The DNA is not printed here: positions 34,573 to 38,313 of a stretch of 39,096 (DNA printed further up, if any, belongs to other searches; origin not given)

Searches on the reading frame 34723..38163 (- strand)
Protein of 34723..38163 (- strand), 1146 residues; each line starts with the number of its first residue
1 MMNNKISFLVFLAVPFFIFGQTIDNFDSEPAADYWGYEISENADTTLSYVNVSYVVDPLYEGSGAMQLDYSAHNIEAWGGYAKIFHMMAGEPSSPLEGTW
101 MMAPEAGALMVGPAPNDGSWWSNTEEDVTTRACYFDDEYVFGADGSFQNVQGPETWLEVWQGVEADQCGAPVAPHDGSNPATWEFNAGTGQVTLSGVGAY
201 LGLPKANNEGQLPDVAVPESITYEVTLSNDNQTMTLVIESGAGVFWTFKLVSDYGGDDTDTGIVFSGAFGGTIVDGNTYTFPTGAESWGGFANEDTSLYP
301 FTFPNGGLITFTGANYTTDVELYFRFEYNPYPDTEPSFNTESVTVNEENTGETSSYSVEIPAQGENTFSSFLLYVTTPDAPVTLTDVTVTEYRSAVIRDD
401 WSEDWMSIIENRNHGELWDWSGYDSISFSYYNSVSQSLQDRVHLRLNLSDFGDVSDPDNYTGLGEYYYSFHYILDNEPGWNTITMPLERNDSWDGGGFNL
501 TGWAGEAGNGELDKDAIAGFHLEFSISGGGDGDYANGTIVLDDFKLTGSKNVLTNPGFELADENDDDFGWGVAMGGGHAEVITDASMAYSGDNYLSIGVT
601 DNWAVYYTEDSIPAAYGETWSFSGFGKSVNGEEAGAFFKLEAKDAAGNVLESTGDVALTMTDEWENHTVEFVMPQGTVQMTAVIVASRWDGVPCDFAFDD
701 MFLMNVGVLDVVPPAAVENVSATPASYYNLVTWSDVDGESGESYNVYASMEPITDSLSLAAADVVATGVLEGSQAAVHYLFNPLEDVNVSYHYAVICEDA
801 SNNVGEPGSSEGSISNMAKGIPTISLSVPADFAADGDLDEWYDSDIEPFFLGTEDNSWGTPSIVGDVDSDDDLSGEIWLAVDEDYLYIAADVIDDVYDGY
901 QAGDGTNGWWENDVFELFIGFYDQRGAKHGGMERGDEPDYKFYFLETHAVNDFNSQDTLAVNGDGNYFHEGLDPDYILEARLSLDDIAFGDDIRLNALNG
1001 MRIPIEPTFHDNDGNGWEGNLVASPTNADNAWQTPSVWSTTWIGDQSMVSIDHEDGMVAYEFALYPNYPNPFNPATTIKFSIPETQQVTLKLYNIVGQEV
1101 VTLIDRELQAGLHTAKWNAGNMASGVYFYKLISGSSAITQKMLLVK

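Call 27: search_protein_families(library=pfam, proteins=[window:34723-38163:-], max_evalue=0.001)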
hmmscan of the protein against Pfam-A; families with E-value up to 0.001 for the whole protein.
window:34723-38163:- (1146 aa): 3 families
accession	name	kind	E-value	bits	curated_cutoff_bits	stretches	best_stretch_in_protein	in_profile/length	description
PF06452.16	CBM9_1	-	6.5e-11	42.9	23.4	1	865-1039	23-178/185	Carbohydrate family 9 binding domain-like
PF18962.6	Por_Secre_tail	-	2.7e-10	40.8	27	1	1068-1142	2-73/75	Secretion system C-terminal sorting domain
PF02018.23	CBM_4_9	-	8.9e-06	26.6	25.9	1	551-680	2-124/136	Carbohydrate binding domain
